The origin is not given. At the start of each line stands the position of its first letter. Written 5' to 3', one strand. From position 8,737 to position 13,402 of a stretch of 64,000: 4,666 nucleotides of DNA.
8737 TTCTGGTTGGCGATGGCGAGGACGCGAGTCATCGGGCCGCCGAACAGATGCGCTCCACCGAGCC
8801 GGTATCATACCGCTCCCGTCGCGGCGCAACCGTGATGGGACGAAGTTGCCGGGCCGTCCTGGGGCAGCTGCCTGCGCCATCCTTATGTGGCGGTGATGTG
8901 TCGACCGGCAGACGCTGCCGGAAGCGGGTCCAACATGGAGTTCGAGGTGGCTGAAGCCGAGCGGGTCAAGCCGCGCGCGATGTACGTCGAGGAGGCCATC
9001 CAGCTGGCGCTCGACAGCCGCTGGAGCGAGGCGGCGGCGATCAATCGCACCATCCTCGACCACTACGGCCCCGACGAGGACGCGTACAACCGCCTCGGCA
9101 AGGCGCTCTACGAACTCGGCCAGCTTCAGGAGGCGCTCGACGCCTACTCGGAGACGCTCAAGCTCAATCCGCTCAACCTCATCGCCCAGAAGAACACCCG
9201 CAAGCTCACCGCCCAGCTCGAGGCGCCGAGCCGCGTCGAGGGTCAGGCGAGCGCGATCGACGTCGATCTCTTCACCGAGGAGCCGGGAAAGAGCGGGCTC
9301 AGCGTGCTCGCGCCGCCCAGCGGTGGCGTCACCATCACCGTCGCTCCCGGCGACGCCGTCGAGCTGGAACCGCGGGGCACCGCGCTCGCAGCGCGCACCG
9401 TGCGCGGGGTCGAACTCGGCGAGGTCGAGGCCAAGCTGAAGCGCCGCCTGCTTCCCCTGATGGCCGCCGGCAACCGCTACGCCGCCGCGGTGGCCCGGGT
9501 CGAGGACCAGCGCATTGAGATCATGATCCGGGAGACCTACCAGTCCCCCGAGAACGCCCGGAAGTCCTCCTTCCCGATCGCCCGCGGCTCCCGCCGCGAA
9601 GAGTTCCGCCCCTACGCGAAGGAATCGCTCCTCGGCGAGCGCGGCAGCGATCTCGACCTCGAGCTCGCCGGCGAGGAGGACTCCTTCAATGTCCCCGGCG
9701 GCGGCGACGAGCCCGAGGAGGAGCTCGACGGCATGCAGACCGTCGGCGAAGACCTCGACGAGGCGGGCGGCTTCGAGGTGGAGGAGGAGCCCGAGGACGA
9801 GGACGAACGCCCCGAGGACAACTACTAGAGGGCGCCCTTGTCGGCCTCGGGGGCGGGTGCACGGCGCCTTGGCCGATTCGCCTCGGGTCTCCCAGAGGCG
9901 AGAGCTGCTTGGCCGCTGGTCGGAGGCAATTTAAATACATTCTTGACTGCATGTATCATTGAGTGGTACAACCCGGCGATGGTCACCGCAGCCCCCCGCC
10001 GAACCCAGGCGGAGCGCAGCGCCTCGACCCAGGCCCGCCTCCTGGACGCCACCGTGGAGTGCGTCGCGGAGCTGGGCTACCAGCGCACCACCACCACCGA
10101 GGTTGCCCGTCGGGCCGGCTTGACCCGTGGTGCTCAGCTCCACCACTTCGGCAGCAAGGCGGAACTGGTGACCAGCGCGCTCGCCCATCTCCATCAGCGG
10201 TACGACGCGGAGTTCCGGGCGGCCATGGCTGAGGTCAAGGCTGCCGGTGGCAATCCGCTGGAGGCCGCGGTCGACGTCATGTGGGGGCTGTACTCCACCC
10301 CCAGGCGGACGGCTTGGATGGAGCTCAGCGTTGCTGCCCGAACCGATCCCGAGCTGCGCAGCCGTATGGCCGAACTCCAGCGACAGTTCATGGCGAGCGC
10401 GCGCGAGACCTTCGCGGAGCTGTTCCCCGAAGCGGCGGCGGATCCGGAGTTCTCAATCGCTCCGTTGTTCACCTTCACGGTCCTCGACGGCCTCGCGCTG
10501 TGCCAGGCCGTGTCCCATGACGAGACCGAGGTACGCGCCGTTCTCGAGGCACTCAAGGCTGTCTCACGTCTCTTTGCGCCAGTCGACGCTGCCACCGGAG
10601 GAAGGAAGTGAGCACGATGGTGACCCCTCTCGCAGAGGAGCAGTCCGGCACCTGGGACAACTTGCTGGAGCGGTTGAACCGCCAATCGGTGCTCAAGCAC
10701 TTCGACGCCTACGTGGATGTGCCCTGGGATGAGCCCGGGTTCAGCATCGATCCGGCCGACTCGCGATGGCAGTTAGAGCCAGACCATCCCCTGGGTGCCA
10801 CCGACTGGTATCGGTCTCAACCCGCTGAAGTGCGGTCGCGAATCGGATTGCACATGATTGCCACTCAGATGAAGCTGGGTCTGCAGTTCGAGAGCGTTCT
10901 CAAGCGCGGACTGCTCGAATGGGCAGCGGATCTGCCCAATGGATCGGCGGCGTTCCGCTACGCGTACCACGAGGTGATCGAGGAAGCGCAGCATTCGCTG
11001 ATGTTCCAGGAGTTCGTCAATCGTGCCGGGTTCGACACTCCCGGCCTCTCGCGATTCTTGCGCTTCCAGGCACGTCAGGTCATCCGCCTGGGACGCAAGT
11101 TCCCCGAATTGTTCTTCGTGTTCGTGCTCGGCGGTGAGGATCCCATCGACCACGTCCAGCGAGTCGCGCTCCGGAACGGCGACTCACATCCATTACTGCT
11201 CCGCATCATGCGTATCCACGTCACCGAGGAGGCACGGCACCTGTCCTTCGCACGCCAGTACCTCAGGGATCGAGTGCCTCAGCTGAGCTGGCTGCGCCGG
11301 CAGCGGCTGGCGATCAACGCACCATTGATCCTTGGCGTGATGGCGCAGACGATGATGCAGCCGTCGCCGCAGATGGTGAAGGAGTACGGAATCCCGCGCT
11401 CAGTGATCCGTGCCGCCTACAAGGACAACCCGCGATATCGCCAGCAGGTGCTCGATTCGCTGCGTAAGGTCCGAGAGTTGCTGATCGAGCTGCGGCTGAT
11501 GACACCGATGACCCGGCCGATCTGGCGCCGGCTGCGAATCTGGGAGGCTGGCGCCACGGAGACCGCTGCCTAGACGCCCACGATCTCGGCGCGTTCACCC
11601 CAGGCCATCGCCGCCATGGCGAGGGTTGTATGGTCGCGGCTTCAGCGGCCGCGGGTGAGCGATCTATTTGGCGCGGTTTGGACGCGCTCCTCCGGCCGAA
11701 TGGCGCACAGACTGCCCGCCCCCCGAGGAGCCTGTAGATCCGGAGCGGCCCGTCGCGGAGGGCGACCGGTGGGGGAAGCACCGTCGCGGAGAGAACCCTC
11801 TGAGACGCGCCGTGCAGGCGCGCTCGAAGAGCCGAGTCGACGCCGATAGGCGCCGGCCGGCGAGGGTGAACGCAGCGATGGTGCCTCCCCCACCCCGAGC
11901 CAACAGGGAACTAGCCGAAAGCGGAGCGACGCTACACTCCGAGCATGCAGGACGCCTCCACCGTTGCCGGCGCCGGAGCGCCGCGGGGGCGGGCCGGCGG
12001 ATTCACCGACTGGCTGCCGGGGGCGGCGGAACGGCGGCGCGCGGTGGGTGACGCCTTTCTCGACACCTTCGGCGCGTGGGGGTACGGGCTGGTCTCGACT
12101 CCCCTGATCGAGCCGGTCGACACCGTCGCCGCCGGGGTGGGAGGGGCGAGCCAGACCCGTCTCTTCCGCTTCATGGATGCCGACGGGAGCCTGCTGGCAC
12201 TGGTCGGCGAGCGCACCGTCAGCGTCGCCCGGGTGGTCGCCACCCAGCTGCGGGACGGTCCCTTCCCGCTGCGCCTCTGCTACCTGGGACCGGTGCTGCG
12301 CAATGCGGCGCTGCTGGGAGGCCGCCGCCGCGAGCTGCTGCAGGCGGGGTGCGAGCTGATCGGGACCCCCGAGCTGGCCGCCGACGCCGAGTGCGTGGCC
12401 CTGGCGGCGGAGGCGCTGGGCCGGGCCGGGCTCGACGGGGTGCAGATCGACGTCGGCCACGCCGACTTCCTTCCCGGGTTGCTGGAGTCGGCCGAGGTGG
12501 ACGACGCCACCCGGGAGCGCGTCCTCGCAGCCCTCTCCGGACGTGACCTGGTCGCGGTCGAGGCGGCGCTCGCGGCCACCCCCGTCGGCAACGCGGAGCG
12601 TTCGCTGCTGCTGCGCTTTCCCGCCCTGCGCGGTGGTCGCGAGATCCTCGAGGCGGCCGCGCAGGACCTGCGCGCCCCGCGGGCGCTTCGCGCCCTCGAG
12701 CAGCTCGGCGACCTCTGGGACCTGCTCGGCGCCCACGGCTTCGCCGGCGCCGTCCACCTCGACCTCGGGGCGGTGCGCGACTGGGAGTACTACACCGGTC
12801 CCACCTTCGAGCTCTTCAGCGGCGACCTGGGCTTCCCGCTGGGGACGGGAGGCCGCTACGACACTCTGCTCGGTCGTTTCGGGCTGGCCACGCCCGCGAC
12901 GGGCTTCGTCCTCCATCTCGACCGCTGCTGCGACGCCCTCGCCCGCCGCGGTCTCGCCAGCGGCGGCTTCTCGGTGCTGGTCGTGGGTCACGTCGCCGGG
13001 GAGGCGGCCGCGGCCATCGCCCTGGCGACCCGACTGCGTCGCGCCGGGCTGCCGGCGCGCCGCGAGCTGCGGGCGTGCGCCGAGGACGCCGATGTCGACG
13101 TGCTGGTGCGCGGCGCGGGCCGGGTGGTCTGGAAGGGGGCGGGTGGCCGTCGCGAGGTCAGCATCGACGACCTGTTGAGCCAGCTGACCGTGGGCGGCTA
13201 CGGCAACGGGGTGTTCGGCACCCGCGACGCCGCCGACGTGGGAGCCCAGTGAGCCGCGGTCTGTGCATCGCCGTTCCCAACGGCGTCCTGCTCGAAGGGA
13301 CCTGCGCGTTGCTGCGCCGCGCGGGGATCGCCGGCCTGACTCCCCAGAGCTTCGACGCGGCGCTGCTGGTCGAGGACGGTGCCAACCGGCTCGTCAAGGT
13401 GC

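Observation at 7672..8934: Chromosomal orphan ParA translationally coupled to a 102-aa Arg-rich/RHH-like adaptor, with a perfect 13-bp palindrome upstream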

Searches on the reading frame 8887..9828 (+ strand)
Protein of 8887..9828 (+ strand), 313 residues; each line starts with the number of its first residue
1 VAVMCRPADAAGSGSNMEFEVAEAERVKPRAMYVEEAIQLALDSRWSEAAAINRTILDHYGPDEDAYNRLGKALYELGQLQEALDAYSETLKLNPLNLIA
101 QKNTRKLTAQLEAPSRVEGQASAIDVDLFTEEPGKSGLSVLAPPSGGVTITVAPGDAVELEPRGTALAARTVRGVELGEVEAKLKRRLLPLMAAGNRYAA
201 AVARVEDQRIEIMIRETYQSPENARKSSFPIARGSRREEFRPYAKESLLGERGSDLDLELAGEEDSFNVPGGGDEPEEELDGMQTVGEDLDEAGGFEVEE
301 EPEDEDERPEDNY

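Call 6: search_protein_families(library=pfam, proteins=[window:8887-9828:+], max_evalue=0.01)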
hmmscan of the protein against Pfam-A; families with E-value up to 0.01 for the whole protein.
window:8887-9828:+ (313 aa): 10 families
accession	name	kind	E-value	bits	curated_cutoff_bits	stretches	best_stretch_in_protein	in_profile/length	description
PF00515.34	TPR_1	-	1.4e-08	34.6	27.8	1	65-95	2-32/34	Tetratricopeptide repeat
PF07719.23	TPR_2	-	2e-07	31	27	1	65-97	2-34/34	Tetratricopeptide repeat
PF13432.12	TPR_16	-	0.00022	22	32.7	1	45-95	12-62/65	Tetratricopeptide repeat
PF03704.23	BTAD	-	0.00029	21.6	22.1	1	14-92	49-124/146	Bacterial transcriptional activator domain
PF13414.12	TPR_11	-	0.00033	20.7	26.8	1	71-96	1-26/42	TPR repeat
PF13424.12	TPR_12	-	0.0014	19.2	30.1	1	48-93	28-74/77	Tetratricopeptide repeat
PF13181.12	TPR_8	-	0.0032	18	25.7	1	65-95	2-32/34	Tetratricopeptide repeat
PF13374.12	TPR_10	-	0.0039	17.6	27.5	0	66-92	4-30/42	Tetratricopeptide repeat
PF14559.12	TPR_19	-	0.0049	17.6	25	1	44-95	5-56/68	Tetratricopeptide repeat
PF13428.12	TPR_14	-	0.0065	17.5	23.5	1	65-100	2-37/44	Tetratricopeptide repeat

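Call 7: search_protein_families(library=ncbifam, proteins=[window:8887-9828:+], max_evalue=0.01)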
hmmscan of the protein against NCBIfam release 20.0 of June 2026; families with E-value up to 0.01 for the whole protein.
window:8887-9828:+ (313 aa): 4 families
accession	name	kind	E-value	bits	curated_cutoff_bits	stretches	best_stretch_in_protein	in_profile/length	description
NF040959.1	MamA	equivalog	0.00018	21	200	1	30-102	37-109/204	magnetosome protein MamA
NF047507.1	TPR_BatC_Lepto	exception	0.0005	19.6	175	1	67-113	99-145/214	TPR repeat-containing protein BatC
TIGR02917.1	PEP_TPR_lipo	equivalog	0.0023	15.9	312.2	1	22-97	149-226/899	XrtA/PEP-CTERM system TPR-repeat protein PrsT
NF033758.1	gliding_GltE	equivalog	0.0041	16.2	225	1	30-95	252-321/411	adventurous gliding motility TPR repeat lipoprotein GltE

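Call 47: find_homologous_proteins(query=window:8935-9828:+, max_evalue=0.001)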
Query window:8935-9828:+ (297 aa): 744 proteins with E <= 0.001 among 8000 candidates; the best 120 are listed.
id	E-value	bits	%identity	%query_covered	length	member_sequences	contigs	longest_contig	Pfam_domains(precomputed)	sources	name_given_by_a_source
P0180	1.4e-184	630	100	100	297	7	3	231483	PF00515.35,PF07719.24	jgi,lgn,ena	-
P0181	1.2e-151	522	62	72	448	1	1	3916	-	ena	-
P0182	7.4e-123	428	71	99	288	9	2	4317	PF00515.35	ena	-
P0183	1.9e-122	427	72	99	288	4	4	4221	PF00515.35,PF07719.24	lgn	-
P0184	1.9e-121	423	69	99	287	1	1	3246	PF00515.35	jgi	jgi:tetratricopeptide (TPR) repeat protein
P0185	3.3e-121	422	70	99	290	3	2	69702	PF00515.35,PF07719.24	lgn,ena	-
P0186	1.3e-120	420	68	99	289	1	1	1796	PF00515.35,PF13424.13,PF13181.13,PF07719.24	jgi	jgi:tetratricopeptide (TPR) repeat protein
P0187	1.8e-120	420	68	99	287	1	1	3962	PF00515.35,PF13424.13,PF07719.24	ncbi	-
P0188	2.2e-120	420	71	99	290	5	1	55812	PF00515.35,PF07719.24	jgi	jgi:tetratricopeptide (TPR) repeat protein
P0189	2.6e-120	419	69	99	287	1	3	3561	PF00515.35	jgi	jgi:hypothetical protein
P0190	2.9e-120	419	70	99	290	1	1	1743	PF00515.35,PF07719.24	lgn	-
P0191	3.3e-120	419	70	99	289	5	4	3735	PF00515.35,PF07719.24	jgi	jgi:tetratricopeptide (TPR) repeat protein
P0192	7.8e-120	418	69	99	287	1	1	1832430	PF00515.35,PF13424.13,PF07719.24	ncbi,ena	-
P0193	9.8e-120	418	70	99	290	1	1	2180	PF00515.35,PF07719.24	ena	-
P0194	1.2e-119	417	70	99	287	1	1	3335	PF00515.35,PF13424.13,PF07719.24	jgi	jgi:tetratricopeptide (TPR) repeat protein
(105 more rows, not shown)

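Call 64: search_solved_structures(query=window:8935-9828:+, max_evalue=1)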
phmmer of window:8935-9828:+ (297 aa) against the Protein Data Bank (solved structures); distinct sequences matched with E-value up to 1: 87 (the best 60 are shown).
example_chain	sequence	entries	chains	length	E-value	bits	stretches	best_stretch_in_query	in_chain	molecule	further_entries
7yea_A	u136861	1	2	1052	3.2e-11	46.8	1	49-104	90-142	UDP-N-acetylglucosamine--peptide N-acetylglucosaminyltransferase 110 kDa subunit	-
7yeh_B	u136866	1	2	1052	3.2e-11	46.8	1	49-104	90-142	UDP-N-acetylglucosamine--peptide N-acetylglucosaminyltransferase 110 kDa subunit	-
7ntf_A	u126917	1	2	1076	4.3e-11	46.4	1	49-103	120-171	Isoform 1 of UDP-N-acetylglucosamine--peptide N-acetylglucosaminyltransferase 110 kDa subu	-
1w3b_A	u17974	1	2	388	4.7e-11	46.2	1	48-103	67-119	UDP-N-ACETYLGLUCOSAMINE--PEPTIDE N-ACETYLGLUCOSAMINYLTRANSFERASE 110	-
9qhb_A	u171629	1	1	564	8.5e-11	45.4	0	49-88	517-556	Engineered tetratricopeptide repeat protein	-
8bu0_A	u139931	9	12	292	9.2e-11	45.3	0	49-87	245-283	Consensus tetratricopeptide repeat protein | Crystal structure of an 8-repeat consensus TPR superhelix with Zinc. | Monomer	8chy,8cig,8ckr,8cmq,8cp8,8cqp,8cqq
6eou_A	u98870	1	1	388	9.9e-11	45.2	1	48-103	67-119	UDP-N-acetylglucosamine--peptide N-acetylglucosaminyltransferase 110 kDa subunit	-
6b85_J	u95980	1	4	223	4.8e-09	39.6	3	47-82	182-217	TMHC4_R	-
8cus_A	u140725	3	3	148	3.1e-08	37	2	31-85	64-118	I432-1(NaCl) Chain A | I432-1(Imd) Chain A | I432-1-X3 Chain A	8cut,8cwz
8far_A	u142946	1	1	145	6.8e-08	35.9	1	47-85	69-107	I432-1-CC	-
9qhc_A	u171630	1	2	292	1.2e-07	35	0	49-82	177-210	Engineered tetratricopeptide repeat protein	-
3kd7_A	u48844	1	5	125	1.5e-07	34.8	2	45-84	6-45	CTPR390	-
11kc_A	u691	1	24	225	1.6e-07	34.6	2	47-95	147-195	Designed nanoparticle O43-TM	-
6vfj_B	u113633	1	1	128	3.2e-07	33.7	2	49-89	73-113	I53_dn5B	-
6vl6_A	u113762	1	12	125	8.6e-07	32.3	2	48-84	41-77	T33_dn2A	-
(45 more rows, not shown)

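Call 65: search_protein_families(library=padloc, proteins=[window:8935-9828:+], max_evalue=0.01)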
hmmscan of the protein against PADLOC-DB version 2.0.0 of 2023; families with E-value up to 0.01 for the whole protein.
window:8935-9828:+ (297 aa): 0 families

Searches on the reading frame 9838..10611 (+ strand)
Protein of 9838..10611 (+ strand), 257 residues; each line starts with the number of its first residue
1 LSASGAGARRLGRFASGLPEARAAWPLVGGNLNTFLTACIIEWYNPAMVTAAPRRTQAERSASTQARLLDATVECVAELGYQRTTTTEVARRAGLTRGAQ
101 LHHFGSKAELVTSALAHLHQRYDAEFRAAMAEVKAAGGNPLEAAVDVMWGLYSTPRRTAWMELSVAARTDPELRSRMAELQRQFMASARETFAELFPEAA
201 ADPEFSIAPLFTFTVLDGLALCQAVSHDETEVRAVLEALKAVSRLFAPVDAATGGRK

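Call 6: search_protein_families(library=pfam, proteins=[window:9838-10611:+], max_evalue=0.01)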
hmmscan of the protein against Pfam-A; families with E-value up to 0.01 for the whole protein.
window:9838-10611:+ (257 aa): 5 families
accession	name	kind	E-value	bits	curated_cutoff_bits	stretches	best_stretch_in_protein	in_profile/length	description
PF00440.29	TetR_N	-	6.9e-13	48.6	24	1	68-112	1-45/47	Bacterial regulatory proteins, tetR family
PF17940.6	TetR_C_31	-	8.9e-07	29.5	27.4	1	154-239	21-104/107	Tetracyclin repressor-like, C-terminal domain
PF13977.11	TetR_C_6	-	2.6e-06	28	27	1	158-240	24-107/115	BetI-type transcriptional repressor, C-terminal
PF19881.4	DUF6354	-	0.0073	17.1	25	0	88-144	46-103/115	Family of unknown function (DUF6354)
PF17937.6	TetR_C_28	-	0.0099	16.7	26.4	0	156-241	16-93/96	Tetracyclin repressor-like, C-terminal domain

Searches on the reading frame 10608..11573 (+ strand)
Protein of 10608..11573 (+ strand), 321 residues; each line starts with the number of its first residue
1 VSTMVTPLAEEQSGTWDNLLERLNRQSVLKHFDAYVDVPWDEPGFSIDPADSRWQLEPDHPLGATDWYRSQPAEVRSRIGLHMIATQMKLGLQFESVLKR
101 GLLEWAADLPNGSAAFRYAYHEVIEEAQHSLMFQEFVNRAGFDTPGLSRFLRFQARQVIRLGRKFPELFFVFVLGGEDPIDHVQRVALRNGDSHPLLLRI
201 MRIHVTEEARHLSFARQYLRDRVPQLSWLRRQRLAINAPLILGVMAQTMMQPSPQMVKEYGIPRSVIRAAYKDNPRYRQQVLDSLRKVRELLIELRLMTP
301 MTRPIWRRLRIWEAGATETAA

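Call 6: search_protein_families(library=pfam, proteins=[window:10608-11573:+], max_evalue=0.01)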
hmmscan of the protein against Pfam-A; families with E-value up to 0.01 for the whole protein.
window:10608-11573:+ (321 aa): 1 family
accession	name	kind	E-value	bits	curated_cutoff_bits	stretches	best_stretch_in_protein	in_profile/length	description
PF11583.14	AurF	-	8.4e-81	271.7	29.6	1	18-295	6-281/282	P-aminobenzoate N-oxygenase AurF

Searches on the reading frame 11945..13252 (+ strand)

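Call 6: search_protein_families(library=pfam, proteins=[window:11945-13252:+], max_evalue=0.01)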
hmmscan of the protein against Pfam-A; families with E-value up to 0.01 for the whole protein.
window:11945-13252:+ (435 aa): 1 family
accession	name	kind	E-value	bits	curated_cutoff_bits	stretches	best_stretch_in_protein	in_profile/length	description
PF13393.11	tRNA-synt_His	-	4.3e-79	266.4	25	1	19-327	1-307/308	Histidyl-tRNA synthetase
